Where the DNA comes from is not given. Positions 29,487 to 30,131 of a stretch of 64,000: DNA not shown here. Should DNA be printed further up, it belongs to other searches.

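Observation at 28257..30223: Three divergent STAS genes set in near-identical non-coding scaffolds, filling the whole gap between convergent glmS and PBP genes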

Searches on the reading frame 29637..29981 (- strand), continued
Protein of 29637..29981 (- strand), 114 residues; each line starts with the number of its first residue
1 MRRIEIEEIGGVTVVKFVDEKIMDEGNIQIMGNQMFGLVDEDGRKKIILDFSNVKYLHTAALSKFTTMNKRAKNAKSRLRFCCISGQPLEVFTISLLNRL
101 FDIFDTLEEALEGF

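Call 55: search_solved_structures(query=window:29637-29981:-, max_evalue=0.01, show_alignments=2)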
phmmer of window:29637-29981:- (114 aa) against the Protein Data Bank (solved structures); distinct sequences matched with E-value up to 0.01: 1.
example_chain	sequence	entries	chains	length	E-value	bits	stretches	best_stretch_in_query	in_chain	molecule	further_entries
1sbo_A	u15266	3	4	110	7.3e-06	29.7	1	23-110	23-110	Putative anti-sigma factor antagonist TM1442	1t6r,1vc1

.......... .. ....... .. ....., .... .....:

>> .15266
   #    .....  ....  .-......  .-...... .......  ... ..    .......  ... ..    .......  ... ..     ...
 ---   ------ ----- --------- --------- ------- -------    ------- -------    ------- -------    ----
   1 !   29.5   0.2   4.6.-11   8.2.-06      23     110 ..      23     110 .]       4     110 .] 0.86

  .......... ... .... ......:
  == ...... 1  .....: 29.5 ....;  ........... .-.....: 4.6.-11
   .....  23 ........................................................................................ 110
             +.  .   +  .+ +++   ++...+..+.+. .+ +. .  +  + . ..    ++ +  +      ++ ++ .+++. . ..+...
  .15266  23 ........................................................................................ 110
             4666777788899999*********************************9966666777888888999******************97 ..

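Call 57: search_protein_families(library=padloc, proteins=[window:29637-29981:-], max_evalue=0.01)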
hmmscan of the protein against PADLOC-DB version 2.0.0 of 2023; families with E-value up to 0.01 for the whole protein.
window:29637-29981:- (114 aa): 0 families

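Call 58: search_protein_families(library=ncbifam, proteins=[window:29637-29981:-], max_evalue=0.01)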
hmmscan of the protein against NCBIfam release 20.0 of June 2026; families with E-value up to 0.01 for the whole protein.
window:29637-29981:- (114 aa): 2 families
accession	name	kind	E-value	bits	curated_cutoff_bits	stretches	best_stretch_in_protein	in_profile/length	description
TIGR00377.1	ant_ant_sig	superfamily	6.8e-10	38.8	53.45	1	3-109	4-108/108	anti-sigma factor antagonist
TIGR02886.1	spore_II_AA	equivalog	0.00019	21.4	114.75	1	4-111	1-106/106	anti-sigma F factor antagonist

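Call 76: find_encoding_contigs(protein=P0002, flank=3000, max_places=2)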
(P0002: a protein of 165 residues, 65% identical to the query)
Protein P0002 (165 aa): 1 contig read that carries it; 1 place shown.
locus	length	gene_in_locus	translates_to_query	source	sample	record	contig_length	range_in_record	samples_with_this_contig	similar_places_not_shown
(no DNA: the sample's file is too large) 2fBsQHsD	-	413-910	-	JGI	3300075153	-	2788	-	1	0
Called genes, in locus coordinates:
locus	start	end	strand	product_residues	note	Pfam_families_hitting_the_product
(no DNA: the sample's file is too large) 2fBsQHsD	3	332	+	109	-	?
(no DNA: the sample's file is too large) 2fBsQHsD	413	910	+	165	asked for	PF01740:STAS, PF13466:STAS_2 (weak)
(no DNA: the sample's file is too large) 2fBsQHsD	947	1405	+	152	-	PF13581:HATPase_c_2, PF02518:HATPase_c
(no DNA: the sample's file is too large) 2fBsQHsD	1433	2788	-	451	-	?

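Call 77: find_encoding_contigs(protein=P0010, flank=3000, max_places=2)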
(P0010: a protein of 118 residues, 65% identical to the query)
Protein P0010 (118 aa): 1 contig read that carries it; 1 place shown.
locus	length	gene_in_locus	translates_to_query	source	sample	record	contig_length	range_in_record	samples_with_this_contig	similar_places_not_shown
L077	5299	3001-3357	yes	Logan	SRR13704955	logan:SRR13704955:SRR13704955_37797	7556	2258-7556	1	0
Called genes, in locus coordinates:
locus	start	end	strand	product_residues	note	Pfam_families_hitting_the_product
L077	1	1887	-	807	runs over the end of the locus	PF01315:Ald_Xan_dh_C, PF02738:MoCoBD_1, PF20256:MoCoBD_2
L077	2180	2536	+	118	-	PF01740:STAS, PF13466:STAS_2 (weak)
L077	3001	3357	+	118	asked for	PF01740:STAS, PF13466:STAS_2 (weak)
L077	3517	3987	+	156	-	PF13581:HATPase_c_2, PF02518:HATPase_c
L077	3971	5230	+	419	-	PF13360:PQQ_2, PF13570:Beta-prop_ACSF4 (faint), PF01011:PQQ (faint), PF13360:PQQ_2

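Call 78: find_encoding_contigs(protein=P0004, flank=3000, max_places=2)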
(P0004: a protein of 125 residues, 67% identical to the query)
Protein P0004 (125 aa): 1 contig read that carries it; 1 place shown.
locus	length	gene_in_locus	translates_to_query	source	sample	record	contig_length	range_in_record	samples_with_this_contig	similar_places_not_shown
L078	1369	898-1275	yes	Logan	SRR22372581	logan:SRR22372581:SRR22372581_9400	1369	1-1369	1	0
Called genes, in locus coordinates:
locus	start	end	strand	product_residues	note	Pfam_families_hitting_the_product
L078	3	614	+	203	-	?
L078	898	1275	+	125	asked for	PF01740:STAS, PF13466:STAS_2 (weak)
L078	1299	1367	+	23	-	?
